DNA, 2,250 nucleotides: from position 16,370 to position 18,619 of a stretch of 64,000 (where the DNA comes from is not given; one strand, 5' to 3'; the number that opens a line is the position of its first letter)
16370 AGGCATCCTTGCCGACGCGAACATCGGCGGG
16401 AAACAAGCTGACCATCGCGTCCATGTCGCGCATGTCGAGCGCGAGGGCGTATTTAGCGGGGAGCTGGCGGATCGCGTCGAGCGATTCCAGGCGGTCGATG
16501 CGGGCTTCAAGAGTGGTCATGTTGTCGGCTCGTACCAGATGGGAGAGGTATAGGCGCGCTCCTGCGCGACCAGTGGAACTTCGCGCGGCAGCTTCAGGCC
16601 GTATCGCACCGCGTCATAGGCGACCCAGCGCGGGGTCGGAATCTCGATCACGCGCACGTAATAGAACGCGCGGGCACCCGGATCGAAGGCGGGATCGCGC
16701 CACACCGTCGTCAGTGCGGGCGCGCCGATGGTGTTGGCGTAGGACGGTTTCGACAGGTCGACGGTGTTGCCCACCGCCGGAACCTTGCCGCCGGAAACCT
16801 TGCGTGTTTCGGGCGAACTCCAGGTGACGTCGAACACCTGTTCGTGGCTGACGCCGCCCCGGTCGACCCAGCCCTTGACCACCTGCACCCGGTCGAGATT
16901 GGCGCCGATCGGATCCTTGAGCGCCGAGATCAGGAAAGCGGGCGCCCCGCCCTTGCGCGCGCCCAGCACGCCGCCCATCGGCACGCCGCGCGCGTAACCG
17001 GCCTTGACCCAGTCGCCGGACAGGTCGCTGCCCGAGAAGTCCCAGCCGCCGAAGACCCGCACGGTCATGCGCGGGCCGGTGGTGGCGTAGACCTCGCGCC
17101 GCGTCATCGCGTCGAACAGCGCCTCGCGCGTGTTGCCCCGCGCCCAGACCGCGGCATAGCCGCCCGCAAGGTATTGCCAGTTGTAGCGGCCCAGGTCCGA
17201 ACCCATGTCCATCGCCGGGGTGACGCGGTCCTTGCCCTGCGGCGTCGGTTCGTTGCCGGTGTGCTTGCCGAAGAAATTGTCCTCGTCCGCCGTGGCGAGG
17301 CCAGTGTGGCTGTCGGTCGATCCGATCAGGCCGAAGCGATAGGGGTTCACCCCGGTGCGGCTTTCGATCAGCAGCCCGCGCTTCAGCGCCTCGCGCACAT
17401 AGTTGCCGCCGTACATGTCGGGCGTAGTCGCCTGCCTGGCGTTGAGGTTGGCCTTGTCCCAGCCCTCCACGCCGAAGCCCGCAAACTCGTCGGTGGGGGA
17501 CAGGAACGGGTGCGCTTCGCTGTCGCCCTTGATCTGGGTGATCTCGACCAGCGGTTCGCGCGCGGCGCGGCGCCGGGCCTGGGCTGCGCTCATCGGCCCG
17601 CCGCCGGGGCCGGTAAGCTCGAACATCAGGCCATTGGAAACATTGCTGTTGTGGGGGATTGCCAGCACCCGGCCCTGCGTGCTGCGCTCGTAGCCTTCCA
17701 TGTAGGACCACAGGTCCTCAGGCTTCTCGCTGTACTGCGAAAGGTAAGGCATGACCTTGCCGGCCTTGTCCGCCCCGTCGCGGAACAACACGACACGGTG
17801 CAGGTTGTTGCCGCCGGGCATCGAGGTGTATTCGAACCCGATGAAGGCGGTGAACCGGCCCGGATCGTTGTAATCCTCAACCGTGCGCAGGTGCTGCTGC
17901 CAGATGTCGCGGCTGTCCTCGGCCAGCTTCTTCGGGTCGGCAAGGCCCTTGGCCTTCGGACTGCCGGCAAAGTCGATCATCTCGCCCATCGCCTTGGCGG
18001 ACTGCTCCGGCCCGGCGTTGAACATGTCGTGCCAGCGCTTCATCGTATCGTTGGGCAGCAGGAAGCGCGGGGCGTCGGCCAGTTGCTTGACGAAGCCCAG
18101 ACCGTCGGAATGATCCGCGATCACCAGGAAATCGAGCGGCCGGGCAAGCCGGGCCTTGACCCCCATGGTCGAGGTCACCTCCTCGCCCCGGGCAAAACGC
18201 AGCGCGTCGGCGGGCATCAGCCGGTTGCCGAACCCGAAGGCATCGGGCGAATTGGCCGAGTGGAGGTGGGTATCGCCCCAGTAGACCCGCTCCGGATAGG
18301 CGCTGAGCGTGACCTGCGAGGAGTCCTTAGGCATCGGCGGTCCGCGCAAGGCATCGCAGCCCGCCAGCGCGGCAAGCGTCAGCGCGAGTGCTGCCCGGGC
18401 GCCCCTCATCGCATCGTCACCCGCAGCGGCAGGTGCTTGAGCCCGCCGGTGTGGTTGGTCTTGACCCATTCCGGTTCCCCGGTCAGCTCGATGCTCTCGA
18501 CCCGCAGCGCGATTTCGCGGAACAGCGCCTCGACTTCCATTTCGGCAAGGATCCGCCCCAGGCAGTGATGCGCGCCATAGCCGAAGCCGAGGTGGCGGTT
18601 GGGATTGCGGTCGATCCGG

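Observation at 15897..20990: DUF1254/DUF1214 - P450 - DUF3604 lipoprotein - NTF2 operon joined by three ATGA overlaps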

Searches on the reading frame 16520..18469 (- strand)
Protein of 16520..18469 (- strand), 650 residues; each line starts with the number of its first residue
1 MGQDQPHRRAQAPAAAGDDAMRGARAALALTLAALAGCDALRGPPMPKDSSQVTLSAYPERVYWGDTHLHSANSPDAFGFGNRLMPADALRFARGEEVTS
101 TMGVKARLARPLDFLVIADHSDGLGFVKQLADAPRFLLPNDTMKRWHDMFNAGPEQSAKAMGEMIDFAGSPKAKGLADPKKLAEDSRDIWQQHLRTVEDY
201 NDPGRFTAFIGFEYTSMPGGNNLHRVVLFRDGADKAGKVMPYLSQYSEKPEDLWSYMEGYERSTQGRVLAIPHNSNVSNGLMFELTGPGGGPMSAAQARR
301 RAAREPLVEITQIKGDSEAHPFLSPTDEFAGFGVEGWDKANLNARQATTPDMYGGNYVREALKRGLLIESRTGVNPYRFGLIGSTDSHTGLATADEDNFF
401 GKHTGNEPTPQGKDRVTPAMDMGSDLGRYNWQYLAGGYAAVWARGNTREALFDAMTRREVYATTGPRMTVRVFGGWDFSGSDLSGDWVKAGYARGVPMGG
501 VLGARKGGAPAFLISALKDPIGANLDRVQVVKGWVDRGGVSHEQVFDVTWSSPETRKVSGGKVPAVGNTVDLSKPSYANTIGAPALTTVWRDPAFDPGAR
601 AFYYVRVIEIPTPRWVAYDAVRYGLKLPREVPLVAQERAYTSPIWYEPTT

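Call 3: search_protein_families(library=pfam, proteins=[window:16520-18469:-])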
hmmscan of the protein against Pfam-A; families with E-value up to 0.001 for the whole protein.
window:16520-18469:- (650 aa): 1 family
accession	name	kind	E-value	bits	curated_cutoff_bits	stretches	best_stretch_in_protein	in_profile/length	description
PF12228.14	DUF3604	-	1.3e-238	793.7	20.4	1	59-648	3-591/591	Protein of unknown function (DUF3604)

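Call 16: find_homologous_proteins(query=window:16520-18409:-, max_evalue=1e-10)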
Query window:16520-18409:- (630 aa): 8000 proteins with E <= 1e-10 among 8000 candidates; the best 120 are listed.
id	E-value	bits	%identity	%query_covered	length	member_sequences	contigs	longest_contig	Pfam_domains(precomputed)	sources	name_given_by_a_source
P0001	0.0e+0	1348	93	97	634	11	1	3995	PF12228.15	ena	-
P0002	0.0e+0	1172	81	96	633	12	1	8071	PF12228.15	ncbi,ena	-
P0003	0.0e+0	1168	79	98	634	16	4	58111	PF12228.15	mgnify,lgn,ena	mgnify:CR=1 FL=1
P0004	0.0e+0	1166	80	99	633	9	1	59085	PF12228.15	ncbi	-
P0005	0.0e+0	1166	78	99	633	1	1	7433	PF12228.15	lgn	-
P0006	0.0e+0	1163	79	99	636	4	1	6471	PF12228.15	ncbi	ncbi:MAG: hypothetical protein RIQ99_1000 [Pseudomonadota bacterium]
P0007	0.0e+0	1162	78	100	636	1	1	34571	PF12228.15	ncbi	-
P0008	0.0e+0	1161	79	99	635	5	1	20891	PF12228.15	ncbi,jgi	ncbi:MAG: hypothetical protein RLZZ427_1813 [Pseudomonadota bacterium]|jgi:hypothetical protein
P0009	0.0e+0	1153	78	99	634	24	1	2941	PF12228.15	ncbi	-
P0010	0.0e+0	1145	77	100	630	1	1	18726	PF12228.15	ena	-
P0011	0.0e+0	1143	78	99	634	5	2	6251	PF12228.15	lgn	-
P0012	0.0e+0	1074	72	100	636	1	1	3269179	PF12228.15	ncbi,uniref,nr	ncbi:DUF3604 domain-containing protein [Parasphingorhabdus halotolerans]|uniref:DUF3604 domain-conta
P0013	0.0e+0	1042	73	95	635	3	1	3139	PF12228.15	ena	-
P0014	0.0e+0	1014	71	96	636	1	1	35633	PF12228.15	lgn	-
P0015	1.8e-297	1007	71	99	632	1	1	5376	PF12228.15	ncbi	-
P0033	2.3e-281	953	67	97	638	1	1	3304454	PF12228.15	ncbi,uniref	ncbi:DUF3604 domain-containing protein [Novosphingobium sp. ZN18A2]|uniref:DUF3604 domain-containing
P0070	1.8e-276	937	65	99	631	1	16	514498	PF12228.15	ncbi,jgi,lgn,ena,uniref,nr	ncbi:MAG: hypothetical protein RL671_1355 [Pseudomonadota bacterium]|jgi:hypothetical protein|uniref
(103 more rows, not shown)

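Call 17: find_encoding_contigs(protein=P0012, flank=10000, max_places=2)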
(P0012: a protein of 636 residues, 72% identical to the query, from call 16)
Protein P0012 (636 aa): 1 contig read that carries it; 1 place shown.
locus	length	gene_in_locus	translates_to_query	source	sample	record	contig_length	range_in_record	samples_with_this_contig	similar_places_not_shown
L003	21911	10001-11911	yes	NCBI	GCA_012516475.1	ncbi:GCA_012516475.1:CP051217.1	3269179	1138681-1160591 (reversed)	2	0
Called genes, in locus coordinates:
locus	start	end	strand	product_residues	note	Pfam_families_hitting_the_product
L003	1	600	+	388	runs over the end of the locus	PF13469:Sulfotransfer_3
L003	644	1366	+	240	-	PF00106:adh_short, PF08659:KR (weak), PF13561:adh_short_C2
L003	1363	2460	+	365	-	-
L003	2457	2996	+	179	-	PF10604:Polyketide_cyc2 (weak)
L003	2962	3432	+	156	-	PF13577:SnoaL_4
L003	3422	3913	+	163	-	PF13577:SnoaL_4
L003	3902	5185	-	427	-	PF07690:MFS_1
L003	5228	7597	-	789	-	PF07715:Plug, PF25183:OMP_b-brl_4 (weak), PF14905:OMP_b-brl_3 (faint), PF00593:TonB_dep_Rec_b-barrel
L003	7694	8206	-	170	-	PF11288:DUF3089 (weak)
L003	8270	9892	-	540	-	PF00732:GMC_oxred_N, PF00890:FAD_binding_2 (faint), PF01266:DAO (faint), PF13738:Pyr_redox_3 (faint), PF05199:GMC_oxred_C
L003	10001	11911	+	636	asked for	PF12228:DUF3604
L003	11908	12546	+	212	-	PF13577:SnoaL_4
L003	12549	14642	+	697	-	PF12228:DUF3604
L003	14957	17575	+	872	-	PF07715:Plug, PF00593:TonB_dep_Rec_b-barrel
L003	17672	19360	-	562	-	PF00890:FAD_binding_2, PF01266:DAO (weak), PF03486:HI0933_like (faint), PF12831:FAD_oxidored (weak)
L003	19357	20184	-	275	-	PF00106:adh_short, PF08659:KR (weak), PF13561:adh_short_C2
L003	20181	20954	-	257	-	PF00106:adh_short, PF08659:KR, PF01370:Epimerase (weak), PF03435:Sacchrp_dh_NADP (weak), PF13561:adh_short_C2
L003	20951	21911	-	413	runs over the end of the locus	PF00724:Oxidored_FMN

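Call 18: find_encoding_contigs(protein=P0004, flank=10000, max_places=2)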
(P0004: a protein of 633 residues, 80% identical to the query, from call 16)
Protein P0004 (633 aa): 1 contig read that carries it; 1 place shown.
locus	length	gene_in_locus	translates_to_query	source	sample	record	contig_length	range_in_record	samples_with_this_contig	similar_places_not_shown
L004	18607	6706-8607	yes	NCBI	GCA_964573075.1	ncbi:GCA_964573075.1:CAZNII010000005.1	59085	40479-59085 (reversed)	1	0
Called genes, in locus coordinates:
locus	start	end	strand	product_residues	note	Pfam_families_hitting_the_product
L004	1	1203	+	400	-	?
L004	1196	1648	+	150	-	PF13577:SnoaL_4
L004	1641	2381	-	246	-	PF00106:adh_short, PF08659:KR (weak), PF13561:adh_short_C2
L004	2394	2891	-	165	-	PF13577:SnoaL_4, PF12680:SnoaL_2 (weak)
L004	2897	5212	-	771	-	PF07715:Plug, PF25183:OMP_b-brl_4 (weak), PF00593:TonB_dep_Rec_b-barrel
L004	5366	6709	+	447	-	PF06863:DUF1254, PF06742:DUF1214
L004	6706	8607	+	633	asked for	PF12228:DUF3604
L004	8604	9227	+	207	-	PF13577:SnoaL_4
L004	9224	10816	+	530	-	-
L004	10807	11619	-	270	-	PF00106:adh_short, PF13561:adh_short_C2, PF00106:adh_short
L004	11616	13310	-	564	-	PF00890:FAD_binding_2, PF01266:DAO (weak), PF03486:HI0933_like (faint), PF12831:FAD_oxidored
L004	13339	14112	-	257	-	PF00106:adh_short, PF08659:KR, PF23441:SDR, PF03435:Sacchrp_dh_NADP (weak), PF13561:adh_short_C2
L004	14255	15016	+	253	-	PF00106:adh_short, PF08659:KR (weak), PF13561:adh_short_C2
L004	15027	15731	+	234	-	PF07110:EthD (faint)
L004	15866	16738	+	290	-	PF00106:adh_short, PF13561:adh_short_C2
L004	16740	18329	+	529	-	PF00501:AMP-binding, PF13193:AMP-binding_C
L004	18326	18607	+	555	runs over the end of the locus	PF00501:AMP-binding, PF13193:AMP-binding_C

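Call 25: find_related_loci(query=window:16520-18409:-, collection=genome_contigs, flank=10000)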
Query window:16520-18409:- (630 aa) in genome_contigs; peptide patterns used: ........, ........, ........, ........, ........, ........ (x = any residue, [..] = any of these).
599 stretches matched a pattern (row limit reached: there are more); 584 encode a relative of the query (tblastn E <= 1e-3); the best 80 are kept; 80 distinct loci.
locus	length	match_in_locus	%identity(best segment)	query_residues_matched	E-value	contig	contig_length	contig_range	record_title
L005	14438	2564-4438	79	6-630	0e+0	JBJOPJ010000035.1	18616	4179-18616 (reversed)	MAG: Pseudomonadota bacterium isolate whiteclaycreek1_2019_sw_WHONDRS-S19S_0037_A_bin.25 scaffold_0000380, whole genome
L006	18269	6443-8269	93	22-630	0e+0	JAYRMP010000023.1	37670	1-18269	MAG: Novosphingobium sp. isolate XM2_XAASGE2bin.4 NODE_685_length_37670_cov_2.145780, whole genome shotgun sequence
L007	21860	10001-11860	67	10-628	0e+0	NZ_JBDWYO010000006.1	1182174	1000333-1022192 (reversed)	MAG: Parasphingorhabdus sp. isolate CI.26.F.C1_514_67 CI_26_F_C1_514_67_000000000006, whole genome shotgun sequence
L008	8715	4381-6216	67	18-628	0e+0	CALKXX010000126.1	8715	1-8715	MAG: uncultured Sphingomonadaceae bacterium isolate H2_Bin_MAXBIN__032_sub_2 genome assembly, contig: c_000000382604, wh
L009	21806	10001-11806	70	28-630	0e+0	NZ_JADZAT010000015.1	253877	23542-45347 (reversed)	MAG: Novosphingobium sp. isolate SJ636 c_000000626837, whole genome shotgun sequence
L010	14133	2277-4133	65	6-628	0e+0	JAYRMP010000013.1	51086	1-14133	MAG: Novosphingobium sp. isolate XM2_XAASGE2bin.4 NODE_476_length_51086_cov_1.788673, whole genome shotgun sequence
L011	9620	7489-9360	63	1-628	0e+0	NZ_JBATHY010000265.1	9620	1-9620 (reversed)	MAG: Parasphingorhabdus sp. isolate MFD10241_ilm_asm_bin23 k127_310675, whole genome shotgun sequence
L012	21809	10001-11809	65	26-628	0e+0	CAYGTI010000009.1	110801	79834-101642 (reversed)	MAG TPA_asm: uncultured Caulobacterales bacterium isolate ERP117304_co2_171 genome assembly, contig: NODE_186_length_110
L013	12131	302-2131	65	15-628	0e+0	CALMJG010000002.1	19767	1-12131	MAG TPA_asm: uncultured Novosphingobium sp. isolate SRR2107219_bin.34_CONCOCT_v1.1_MAG genome assembly, contig: ERZ79492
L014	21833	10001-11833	64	18-629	0e+0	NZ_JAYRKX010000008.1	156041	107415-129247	MAG: Novosphingobium sp. isolate XM2_XAASGE1bin.26 NODE_150_length_156041_cov_6.259964, whole genome shotgun sequence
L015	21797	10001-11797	65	25-626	0e+0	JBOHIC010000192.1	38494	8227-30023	MAG: Novosphingobium sp. isolate H1-B1_maxbin2.bin.230 k127_1023149, whole genome shotgun sequence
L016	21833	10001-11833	65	16-628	0e+0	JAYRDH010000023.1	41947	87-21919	MAG: Novosphingobium sp. isolate SH_SHASGE1bin.32 NODE_741_length_41947_cov_2.156121, whole genome shotgun sequence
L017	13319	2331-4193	63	11-628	0e+0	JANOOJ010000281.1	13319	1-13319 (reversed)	MAG: Novosphingobium sp. isolate VAR_43_metabat_190 VAR_43_k141_2086793, whole genome shotgun sequence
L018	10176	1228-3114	63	1-629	0e+0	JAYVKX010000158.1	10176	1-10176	MAG: Novosphingobium sp. isolate GL54_DN_metabinner_14_sub GL54_DN_metabinner_14_sub_157, whole genome shotgun sequence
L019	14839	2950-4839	62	1-629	0e+0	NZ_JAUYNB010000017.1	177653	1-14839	MAG: Novosphingobium sp. isolate C3_concoct.bin.96 C3_k141_37969, whole genome shotgun sequence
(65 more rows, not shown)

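Call 27: search_solved_structures(query=window:16520-18409:-, max_evalue=1, show_alignments=2)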
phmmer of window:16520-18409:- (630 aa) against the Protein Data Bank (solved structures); distinct sequences matched with E-value up to 1: 0.

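Call 46: search_protein_families(library=ncbifam, proteins=[window:16520-18409:-], max_evalue=0.00001)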
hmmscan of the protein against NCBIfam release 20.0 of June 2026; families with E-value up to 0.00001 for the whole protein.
window:16520-18409:- (630 aa): 0 families

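Call 50: predict_structure(alignment_id=A1)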
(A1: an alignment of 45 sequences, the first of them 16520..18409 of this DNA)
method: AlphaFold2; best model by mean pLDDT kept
length: 630 residues; sequences in the alignment: 45
mean_pLDDT: 80.5   pTM: 0.87
mean pLDDT of the five models: 80.5, 79.3, 77.8, 77.8, 76.5
residues with pLDDT >= 90: 235; 70-90: 258; 50-70: 107; < 50: 30
segments of 3 or more residues with pLDDT < 50: 1-6, 12-21, 373-378
pLDDT, mean of each block of 10 residues (from residue 1): 46 43 70 91 91 71 82 88 77 92 80 86 89 75 74 76 84 93 96 80 88 91 78 93 95 70 76 90 90 56 70 63 72 78 89 91 75 51 53 55 51 65 97 97 88 96 93 96 86 94 90 90 90 70 71 83 93 92 94 78 75 83 88
secondary structure, 60 per line:
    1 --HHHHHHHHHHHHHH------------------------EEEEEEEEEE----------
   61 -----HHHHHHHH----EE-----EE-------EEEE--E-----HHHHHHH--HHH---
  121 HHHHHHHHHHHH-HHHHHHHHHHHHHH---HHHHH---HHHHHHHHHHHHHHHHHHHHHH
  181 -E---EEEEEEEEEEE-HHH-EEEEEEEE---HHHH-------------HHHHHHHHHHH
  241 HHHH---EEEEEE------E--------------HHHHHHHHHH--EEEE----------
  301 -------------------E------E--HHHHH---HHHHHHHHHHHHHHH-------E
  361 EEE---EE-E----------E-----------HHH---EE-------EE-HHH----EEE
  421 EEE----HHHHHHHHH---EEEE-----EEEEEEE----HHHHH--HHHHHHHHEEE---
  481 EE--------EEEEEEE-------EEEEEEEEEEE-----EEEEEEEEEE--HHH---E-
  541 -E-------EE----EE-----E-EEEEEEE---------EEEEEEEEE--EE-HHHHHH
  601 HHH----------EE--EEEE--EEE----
elements in order: H3-16 E41-50 H66-73 E94-97 H106-112 H121-132 H134-147 H151-155 H159-180 E186-196 E202-209 H213-216 H230-244 E248-253 H275-284 E287-290 H330-334 H338-352 E360-363 E418-423 H428-436 E440-443 E449-455 H460-464 H467-474 E475-477 E491-497 E505-515 E521-530 E565-571 E581-589 H595-603 E618-621 E624-626

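Call 53: fold_search(model_id=the predicted structure, library=pdb)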
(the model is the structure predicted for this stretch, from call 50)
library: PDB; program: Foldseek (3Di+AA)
matches with E <= 10: 1320; with E <= 0.001: 0
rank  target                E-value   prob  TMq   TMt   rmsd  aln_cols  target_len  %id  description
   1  9blp                  4.1e-03  0.92  0.12  0.38   8.4       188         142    9  T450S mutant of repeat domain 2 from Clostridium perfringens adhesin CPE0147 with intramolecular ester bond (released 2025-05-07)
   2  9blo_A                6.6e-03  0.92  0.13  0.39   8.4       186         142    7  T450C mutant of repeat domain 2 from Clostridium perfringens adhesin CPE0147 without intramolecular ester bond (released 2025-05-07)
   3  4ni6                  7.8e-03  0.92  0.13  0.43   7.7       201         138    8  Repeat domain 1 of Clostridium perfringens CPE0147 (released 2013-12-04)
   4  3m7o_A                9.2e-03  0.63  0.11  0.34   9.1       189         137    6  Crystal structure of mouse MD-1 in complex with phosphatidylcholine (released 2010-06-09)
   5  2wlj_A                9.2e-03  0.63  0.10  0.19   7.8       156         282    9  Potassium channel from Magnetospirillum magnetotacticum (released 2010-06-09)
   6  5o2w                  1.3e-02  0.72  0.11  0.23   7.8       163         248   10  Extended catalytic domain of Hypocrea jecorina LPMO 9A. (released 2017-09-20)
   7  2wln_A                1.7e-02  0.57  0.11  0.21   7.3       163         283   10  POTASSIUM CHANNEL FROM MAGNETOSPIRILLUM MAGNETOTACTICUM (released 2010-06-09)
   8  1xl4_A                1.7e-02  0.54  0.10  0.19   7.8       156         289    9  Intermediate gating structure 1 of the inwardly rectifying K+ channel KirBac3.1 (released 2004-12-07)
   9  9nem_E                1.9e-02  0.77  0.12  0.36   8.3       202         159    6  Structure of Unc119-Farnesylated peptide complex (released 2025-09-03)
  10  2wlh                  1.9e-02  0.54  0.11  0.21   7.2       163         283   10  POTASSIUM CHANNEL FROM MAGNETOSPIRILLUM MAGNETOTACTICUM (released 2010-06-09)
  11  3e0f                  1.9e-02  0.41  0.15  0.29  19.3       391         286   12  Crystal structure of a putative metal-dependent phosphoesterase (bad_1165) from bifidobacterium adolescentis atcc 15703  (released 2008-09-02)
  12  7ug9                  2.0e-02  0.92  0.19  0.48  12.8       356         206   11  Crystal structure of RNase AM PHP domain (released 2022-08-31)
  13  2wlm_A                2.0e-02  0.51  0.11  0.21   7.4       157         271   10  POTASSIUM CHANNEL FROM MAGNETOSPIRILLUM MAGNETOTACTICUM (released 2010-06-09)
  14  2wlm_B                2.2e-02  0.54  0.11  0.21   7.2       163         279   10  POTASSIUM CHANNEL FROM MAGNETOSPIRILLUM MAGNETOTACTICUM (released 2010-06-09)
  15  8dj2_A                2.3e-02  0.54  0.12  0.34   8.6       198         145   11  Intramolecular ester bond-containing repeat domain from Chlamydia trachomatis adhesin (released 2023-08-02)
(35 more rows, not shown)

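Call 54: find_encoding_contigs(protein=P0070, flank=8000, max_places=2)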
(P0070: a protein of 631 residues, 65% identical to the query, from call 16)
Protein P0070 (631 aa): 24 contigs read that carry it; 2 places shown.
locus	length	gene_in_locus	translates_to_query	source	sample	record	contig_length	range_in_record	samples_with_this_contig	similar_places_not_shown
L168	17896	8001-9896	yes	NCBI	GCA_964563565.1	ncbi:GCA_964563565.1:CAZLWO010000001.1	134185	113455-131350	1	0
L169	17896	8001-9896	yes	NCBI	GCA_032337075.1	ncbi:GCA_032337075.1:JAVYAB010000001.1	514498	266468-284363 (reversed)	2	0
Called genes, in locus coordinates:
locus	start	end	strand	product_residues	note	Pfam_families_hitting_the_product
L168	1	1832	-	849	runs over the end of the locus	PF07715:Plug, PF00593:TonB_dep_Rec_b-barrel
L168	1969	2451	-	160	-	PF13545:HTH_Crp_2 (faint), PF09339:HTH_IclR (faint)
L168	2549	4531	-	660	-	PF00753:Lactamase_B, PF14863:Alkyl_sulf_dimr, PF14864:Alkyl_sulf_C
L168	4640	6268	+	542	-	PF00732:GMC_oxred_N, PF00890:FAD_binding_2 (faint), PF01266:DAO (faint), PF05199:GMC_oxred_C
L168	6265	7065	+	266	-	PF00378:ECH_1, PF16113:ECH_2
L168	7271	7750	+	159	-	PF00881:Nitroreductase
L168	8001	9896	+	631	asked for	PF12228:DUF3604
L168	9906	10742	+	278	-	PF13145:Rotamase_2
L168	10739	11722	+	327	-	PF13795:HupE_UreJ_2, PF04955:HupE_UreJ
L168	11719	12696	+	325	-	PF01757:Acyl_transf_3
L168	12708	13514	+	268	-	PF00378:ECH_1, PF16113:ECH_2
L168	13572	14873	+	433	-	PF00926:DHBP_synthase, PF00925:GTP_cyclohydro2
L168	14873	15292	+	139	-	PF00885:DMRL_synthase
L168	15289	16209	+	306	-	PF00248:Aldo_ket_red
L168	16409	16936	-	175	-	PF06863:DUF1254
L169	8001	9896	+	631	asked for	PF12228:DUF3604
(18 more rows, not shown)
